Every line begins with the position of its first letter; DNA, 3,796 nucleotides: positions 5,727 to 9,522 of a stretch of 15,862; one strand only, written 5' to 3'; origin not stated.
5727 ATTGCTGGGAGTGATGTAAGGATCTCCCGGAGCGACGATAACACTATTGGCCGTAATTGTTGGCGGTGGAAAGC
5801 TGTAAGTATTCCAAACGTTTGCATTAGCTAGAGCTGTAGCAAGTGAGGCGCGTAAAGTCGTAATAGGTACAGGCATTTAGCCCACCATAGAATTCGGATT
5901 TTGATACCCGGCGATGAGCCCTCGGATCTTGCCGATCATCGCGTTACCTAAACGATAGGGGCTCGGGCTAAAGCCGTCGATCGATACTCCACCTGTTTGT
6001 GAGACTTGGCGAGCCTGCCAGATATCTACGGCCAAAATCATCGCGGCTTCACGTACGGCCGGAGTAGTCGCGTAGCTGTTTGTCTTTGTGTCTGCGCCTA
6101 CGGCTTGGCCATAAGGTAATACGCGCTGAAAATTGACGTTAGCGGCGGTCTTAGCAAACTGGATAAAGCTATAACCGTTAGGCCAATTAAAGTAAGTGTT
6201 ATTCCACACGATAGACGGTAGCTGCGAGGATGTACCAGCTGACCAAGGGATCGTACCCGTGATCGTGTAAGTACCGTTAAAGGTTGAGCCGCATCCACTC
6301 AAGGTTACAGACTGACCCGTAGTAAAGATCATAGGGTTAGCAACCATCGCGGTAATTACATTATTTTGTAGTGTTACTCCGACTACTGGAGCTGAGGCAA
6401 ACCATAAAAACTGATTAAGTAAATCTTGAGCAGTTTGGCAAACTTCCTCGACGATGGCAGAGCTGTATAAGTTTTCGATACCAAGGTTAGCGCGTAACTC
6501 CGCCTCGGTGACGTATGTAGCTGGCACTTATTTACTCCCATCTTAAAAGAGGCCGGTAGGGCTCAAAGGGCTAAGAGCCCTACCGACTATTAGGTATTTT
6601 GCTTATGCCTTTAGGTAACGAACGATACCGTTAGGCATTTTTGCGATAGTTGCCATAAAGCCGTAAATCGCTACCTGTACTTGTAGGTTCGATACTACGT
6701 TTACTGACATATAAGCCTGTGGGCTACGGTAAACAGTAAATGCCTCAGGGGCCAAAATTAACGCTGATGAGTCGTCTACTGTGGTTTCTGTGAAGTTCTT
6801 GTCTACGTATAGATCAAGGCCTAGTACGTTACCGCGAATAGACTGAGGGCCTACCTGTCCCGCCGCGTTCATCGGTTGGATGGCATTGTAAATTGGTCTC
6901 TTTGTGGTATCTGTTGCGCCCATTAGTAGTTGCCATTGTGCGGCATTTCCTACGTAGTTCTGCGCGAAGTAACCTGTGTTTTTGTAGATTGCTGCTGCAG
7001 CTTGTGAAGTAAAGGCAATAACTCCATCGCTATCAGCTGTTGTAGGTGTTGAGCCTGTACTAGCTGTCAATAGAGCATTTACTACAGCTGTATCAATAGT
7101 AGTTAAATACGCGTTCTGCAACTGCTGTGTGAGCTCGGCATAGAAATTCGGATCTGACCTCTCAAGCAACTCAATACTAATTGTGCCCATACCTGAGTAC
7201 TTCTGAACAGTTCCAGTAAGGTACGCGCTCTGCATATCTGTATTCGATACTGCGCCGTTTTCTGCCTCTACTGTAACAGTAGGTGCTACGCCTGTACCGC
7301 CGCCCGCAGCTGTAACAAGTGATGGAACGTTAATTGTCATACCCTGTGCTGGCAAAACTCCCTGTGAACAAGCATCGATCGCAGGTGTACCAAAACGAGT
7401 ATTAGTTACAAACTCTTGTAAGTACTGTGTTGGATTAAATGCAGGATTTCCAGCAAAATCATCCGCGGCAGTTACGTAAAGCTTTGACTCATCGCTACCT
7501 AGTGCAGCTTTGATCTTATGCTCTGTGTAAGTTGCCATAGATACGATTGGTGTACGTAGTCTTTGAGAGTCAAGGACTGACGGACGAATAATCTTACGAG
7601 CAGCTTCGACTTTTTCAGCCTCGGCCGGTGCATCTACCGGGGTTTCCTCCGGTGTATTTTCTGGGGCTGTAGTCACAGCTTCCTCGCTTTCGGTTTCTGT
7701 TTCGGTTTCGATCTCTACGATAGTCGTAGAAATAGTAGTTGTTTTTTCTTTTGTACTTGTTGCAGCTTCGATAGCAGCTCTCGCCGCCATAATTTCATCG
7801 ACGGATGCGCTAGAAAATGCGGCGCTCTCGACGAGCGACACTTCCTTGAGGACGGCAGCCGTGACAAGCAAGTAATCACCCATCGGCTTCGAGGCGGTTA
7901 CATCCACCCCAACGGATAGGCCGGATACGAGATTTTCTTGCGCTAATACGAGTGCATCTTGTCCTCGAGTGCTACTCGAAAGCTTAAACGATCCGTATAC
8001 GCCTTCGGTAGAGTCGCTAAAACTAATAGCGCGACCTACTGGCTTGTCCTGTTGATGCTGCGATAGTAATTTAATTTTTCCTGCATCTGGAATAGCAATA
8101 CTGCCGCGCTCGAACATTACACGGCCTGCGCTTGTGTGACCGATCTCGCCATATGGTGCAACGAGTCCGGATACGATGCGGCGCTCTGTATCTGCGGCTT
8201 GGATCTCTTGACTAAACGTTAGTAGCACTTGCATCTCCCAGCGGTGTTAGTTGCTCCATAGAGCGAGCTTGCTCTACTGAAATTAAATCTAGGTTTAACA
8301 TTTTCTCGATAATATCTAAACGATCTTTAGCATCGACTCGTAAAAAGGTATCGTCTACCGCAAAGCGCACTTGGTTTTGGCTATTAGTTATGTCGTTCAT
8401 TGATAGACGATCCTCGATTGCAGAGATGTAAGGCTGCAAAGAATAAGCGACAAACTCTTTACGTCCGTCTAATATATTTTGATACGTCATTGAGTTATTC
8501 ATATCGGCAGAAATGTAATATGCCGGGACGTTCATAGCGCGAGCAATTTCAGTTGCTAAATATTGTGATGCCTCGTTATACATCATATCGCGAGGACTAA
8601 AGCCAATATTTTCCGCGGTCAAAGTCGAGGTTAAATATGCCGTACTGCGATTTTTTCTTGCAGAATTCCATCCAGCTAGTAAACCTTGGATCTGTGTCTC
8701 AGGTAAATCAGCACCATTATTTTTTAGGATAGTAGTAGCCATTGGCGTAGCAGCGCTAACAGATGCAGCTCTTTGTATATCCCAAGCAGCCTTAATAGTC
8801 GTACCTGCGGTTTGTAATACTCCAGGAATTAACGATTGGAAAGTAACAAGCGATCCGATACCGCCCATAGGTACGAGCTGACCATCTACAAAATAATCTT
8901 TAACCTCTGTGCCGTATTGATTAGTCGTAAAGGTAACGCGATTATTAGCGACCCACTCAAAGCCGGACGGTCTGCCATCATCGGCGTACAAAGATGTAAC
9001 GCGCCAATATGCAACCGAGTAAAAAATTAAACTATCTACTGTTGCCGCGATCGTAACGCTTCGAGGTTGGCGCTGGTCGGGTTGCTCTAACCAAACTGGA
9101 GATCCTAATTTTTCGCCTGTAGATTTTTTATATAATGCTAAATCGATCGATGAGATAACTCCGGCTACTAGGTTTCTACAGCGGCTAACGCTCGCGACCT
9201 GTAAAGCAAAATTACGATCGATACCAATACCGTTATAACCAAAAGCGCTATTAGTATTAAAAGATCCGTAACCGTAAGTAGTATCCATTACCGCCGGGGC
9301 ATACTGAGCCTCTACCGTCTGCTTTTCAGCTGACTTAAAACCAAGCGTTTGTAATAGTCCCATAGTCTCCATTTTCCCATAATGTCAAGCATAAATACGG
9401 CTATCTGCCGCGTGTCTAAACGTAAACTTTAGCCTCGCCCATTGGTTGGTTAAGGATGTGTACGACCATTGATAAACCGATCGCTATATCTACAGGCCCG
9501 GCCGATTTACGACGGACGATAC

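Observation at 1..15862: Minimal one-strand tailed-phage genome with no recognisable replication, recombination-control, lysogeny or small-terminase genes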

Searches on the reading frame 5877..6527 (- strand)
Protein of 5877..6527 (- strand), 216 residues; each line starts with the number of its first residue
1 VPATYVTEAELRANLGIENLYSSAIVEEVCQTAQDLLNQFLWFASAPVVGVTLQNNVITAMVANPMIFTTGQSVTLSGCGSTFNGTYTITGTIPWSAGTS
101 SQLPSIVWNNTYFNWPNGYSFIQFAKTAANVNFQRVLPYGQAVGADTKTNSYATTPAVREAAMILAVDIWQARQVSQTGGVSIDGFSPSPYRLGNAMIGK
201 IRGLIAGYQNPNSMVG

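Call 10: search_protein_families(library=pfam, max_evalue=0.1, proteins=[window:5877-6527:-])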
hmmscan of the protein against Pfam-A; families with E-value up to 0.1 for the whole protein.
window:5877-6527:- (216 aa): 0 families

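Call 11: search_protein_families(library=phrogs, max_evalue=0.1, proteins=[window:5877-6527:-])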
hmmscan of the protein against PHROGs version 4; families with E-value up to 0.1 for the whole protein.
window:5877-6527:- (216 aa): 0 families

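Call 58: search_protein_families(library=ncbifam, max_evalue=1, proteins=[window:5877-6527:-])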
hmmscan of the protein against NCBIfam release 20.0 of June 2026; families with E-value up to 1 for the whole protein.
window:5877-6527:- (216 aa): 1 family
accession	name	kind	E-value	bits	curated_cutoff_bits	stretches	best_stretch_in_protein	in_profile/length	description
NF033848.1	VgrG_rel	hypoth_equivalog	0.034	12.4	275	1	64-92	305-332/547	VgrG-related protein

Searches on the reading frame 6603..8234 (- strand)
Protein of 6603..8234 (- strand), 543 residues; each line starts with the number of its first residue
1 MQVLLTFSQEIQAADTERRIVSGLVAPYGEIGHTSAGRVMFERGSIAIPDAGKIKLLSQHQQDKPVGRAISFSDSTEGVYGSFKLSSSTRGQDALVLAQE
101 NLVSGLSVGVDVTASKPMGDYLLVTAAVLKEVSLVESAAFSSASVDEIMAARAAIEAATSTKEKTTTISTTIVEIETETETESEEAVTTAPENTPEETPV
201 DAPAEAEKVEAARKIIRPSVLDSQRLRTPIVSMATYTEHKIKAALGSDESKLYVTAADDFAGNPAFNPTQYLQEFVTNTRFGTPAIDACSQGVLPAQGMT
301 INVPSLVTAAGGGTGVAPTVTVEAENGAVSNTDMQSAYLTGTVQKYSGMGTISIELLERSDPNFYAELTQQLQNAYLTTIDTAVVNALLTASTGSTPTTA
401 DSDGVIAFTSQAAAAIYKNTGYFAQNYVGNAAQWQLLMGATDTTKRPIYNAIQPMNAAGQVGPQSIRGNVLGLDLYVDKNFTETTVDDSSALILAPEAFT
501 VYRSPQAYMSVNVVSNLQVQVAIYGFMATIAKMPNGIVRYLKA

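Call 10: search_protein_families(library=pfam, max_evalue=0.1, proteins=[window:6603-8234:-])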
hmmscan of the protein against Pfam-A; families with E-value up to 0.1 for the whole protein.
window:6603-8234:- (543 aa): 3 families
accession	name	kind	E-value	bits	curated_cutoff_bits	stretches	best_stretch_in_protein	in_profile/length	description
PF04586.22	Peptidase_S78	-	5.2e-07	30.4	21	1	12-147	6-154/165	Caudovirus prohead serine protease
PF25209.1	Phage_capsid_4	-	8.5e-06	26.7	27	1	316-529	49-252/262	Phage capsid protein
PF05065.19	Phage_capsid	-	2e-05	24.5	24.2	1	317-527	46-263/280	Phage capsid family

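Call 11: search_protein_families(library=phrogs, max_evalue=0.1, proteins=[window:6603-8234:-])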
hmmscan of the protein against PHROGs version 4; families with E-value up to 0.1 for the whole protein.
window:6603-8234:- (543 aa): 3 families
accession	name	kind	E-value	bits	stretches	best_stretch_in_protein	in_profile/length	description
phrog_2263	-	head and packaging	1.1e-58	200.5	1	8-539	28-540/551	major head protein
phrog_3270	-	head and packaging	8.8e-07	28.9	1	35-193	19-164/603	head maturation protease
phrog_3244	-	head and packaging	7.2e-05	23.6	1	53-220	70-248/326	head maturation protease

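Call 14: search_dna_similar(query=window:6603-8234:-, collection=phages, mode=protein, max_rows=25)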
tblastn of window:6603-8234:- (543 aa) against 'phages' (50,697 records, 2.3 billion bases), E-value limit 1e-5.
Records with a match: 207; places in all: 207; records where one place covers at least 80% of the query: 0.
Best place of each record, by identity: <60% 207.
By first word of the organism name: Microbacterium 136; Arthrobacter 54; Gordonia 11; Curtobacterium 2; Rhodococcus 2; Pseudomonas 1; Parageobacillus 1.
By host as written in the record: Microbacterium foliorum NRRL B-24224 93; Arthrobacter sp. ATCC 21022 39; Microbacterium foliorum NRRL B-24224 SEA 35; Arthrobacter sulfureus NRRL B-14730 SEA 5; Gordonia neofelifaecis NRRL 59395 5; Arthrobacter globiformis B-2979 5; Gordonia terrae 3612 4; Arthrobacter globiformis NRRL B-2979 SEA 4; and 13 more.
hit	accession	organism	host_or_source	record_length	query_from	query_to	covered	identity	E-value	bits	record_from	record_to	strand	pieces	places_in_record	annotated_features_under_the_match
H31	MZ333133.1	Curtobacterium phage Penoan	Curtobacterium sp.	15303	4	143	26%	39.6%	8e-13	77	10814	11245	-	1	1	putative major capsid protein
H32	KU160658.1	Arthrobacter phage Muttlie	Arthrobacter sp. ATCC 21022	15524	5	145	26%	38.5%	4e-13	79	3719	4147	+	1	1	7: major capsid and protease fusion protein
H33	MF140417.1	Arthrobacter phage Link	Arthrobacter sp. ATCC 21022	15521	5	145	26%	38.5%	4e-13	79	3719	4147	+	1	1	7: major capsid and protease fusion protein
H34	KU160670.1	Arthrobacter phage Toulouse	Arthrobacter sp. ATCC 21022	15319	5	145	26%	38.5%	4e-13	79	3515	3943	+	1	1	6: major capsid and protease fusion protein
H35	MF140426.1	Arthrobacter phage Seume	Arthrobacter sp. ATCC 21022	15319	5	145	26%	38.5%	4e-13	79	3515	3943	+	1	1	7: major capsid and protease fusion protein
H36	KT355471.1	Arthrobacter phage Decurro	Arthrobacter sp. ATCC 21022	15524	5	145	26%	38.5%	4e-13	78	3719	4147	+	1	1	major capsid and protease fusion protein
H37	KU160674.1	Arthrobacter phage Yank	Arthrobacter sp. ATCC 21022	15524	5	145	26%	38.5%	4e-13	78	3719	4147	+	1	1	7: major capsid and protease fusion protein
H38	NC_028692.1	Arthrobacter phage Decurro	Arthrobacter sp. ATCC 21022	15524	5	145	26%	38.5%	4e-13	78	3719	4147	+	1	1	major head protein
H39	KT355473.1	Arthrobacter phage Jessica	Arthrobacter sp. ATCC 21022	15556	5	145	26%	38.5%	4e-13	78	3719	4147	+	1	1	major capsid and protease fusion protein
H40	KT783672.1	Arthrobacter phage TymAbreu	Arthrobacter sp. ATCC 21022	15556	5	145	26%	38.5%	4e-13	78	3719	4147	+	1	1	major capsid and protease fusion protein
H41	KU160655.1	Arthrobacter phage Maggie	Arthrobacter sp. ATCC 21022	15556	5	145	26%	38.5%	4e-13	78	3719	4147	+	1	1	7: major capsid and protease fusion protein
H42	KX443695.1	Arthrobacter phage Courtney3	Arthrobacter sp. ATCC 21022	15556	5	145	26%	38.5%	4e-13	78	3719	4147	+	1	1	major capsid and protease fusion protein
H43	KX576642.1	Arthrobacter phage Massimo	Arthrobacter sp. ATCC 21022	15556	5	145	26%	38.5%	4e-13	78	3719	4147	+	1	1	major capsid and protease fusion protein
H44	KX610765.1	Arthrobacter phage Prospero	Arthrobacter sp. ATCC 21022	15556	5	145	26%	38.5%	4e-13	78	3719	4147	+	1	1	major capsid and protease fusion protein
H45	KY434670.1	Arthrobacter phage Chestnut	Arthrobacter sp. ATCC 21022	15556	5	145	26%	38.5%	4e-13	78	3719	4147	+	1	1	major capsid and protease fusion protein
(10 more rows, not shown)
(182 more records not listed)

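Call 18: find_related_loci(query=window:6603-8234:-, collection=viral_contigs, flank=10000)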
Query window:6603-8234:- (543 aa) in viral_contigs; peptide patterns used: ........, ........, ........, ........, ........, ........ (x = any residue, [..] = any of these).
600 stretches matched a pattern (row limit reached: there are more); 598 encode a relative of the query (tblastn E <= 1e-3); the best 80 are kept; 80 distinct loci.
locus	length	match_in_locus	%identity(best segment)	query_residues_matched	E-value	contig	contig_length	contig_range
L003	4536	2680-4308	100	1-543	0e+0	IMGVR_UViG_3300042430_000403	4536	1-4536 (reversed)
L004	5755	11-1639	100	1-543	0e+0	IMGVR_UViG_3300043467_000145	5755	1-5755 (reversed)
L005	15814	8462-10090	100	1-543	0e+0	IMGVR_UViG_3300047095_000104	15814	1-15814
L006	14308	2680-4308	98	1-543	0e+0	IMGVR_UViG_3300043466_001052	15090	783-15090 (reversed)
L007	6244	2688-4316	98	1-543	0e+0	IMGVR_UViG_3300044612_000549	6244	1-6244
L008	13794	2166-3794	98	1-543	0e+0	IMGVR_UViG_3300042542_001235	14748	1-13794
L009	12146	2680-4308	97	1-543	0e+0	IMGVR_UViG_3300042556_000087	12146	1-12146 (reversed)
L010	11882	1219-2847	97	1-543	0e+0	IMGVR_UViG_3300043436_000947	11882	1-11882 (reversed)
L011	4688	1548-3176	98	1-543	0e+0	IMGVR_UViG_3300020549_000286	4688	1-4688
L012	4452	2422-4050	98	1-543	0e+0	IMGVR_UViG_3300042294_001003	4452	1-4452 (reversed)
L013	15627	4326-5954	97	1-543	0e+0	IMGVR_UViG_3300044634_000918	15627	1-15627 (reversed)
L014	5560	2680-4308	97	1-543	0e+0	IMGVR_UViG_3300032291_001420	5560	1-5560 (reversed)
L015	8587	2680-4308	97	1-543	0e+0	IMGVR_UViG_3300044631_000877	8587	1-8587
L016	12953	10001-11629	97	1-543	0e+0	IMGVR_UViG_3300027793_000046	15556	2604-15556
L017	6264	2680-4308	97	1-543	0e+0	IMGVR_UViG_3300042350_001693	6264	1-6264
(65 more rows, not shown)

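Call 81: find_related_loci(query=window:6603-8234:-, collection=genome_contigs, flank=10000)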
Query window:6603-8234:- (543 aa) in genome_contigs; peptide patterns used: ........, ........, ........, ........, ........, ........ (x = any residue, [..] = any of these).
71 stretches matched a pattern, but none encodes a relative of the query by tblastn (E <= 1e-3).

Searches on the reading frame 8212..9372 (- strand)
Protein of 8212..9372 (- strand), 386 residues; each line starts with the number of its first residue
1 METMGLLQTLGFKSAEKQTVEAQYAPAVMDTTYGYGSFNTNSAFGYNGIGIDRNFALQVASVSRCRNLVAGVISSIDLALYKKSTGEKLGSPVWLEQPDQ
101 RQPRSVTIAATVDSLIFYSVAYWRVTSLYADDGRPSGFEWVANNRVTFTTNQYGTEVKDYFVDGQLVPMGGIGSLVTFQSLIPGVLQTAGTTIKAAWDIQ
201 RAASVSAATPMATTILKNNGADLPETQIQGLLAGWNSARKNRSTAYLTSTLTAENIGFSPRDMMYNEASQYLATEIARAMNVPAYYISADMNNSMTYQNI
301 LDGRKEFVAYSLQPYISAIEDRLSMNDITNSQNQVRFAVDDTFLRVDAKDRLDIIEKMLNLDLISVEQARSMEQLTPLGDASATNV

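Call 10: search_protein_families(library=pfam, max_evalue=0.1, proteins=[window:8212-9372:-])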
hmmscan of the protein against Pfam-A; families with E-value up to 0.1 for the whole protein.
window:8212-9372:- (386 aa): 1 family
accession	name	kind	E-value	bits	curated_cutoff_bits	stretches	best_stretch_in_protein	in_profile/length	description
PF04860.17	Phage_portal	-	1.5e-31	110.2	39.1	1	62-373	3-320/321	Phage portal protein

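Call 11: search_protein_families(library=phrogs, max_evalue=0.1, proteins=[window:8212-9372:-])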
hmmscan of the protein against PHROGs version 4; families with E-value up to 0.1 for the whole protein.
window:8212-9372:- (386 aa): 6 families
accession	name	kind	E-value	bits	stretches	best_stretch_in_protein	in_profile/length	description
phrog_12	-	head and packaging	5.3e-42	145.6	1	3-381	47-421/646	portal protein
phrog_5929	-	head and packaging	2.9e-20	73.5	1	211-381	16-188/228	portal protein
phrog_11323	-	unknown function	6.3e-11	43.5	1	293-380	6-95/130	-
phrog_2662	-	head and packaging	5.9e-10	39.3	1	234-382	262-412/717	portal protein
phrog_21454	-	unknown function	3.1e-06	27.6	1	233-379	18-164/320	-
phrog_2271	-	head and packaging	5e-06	25.5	1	233-381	241-389/859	portal protein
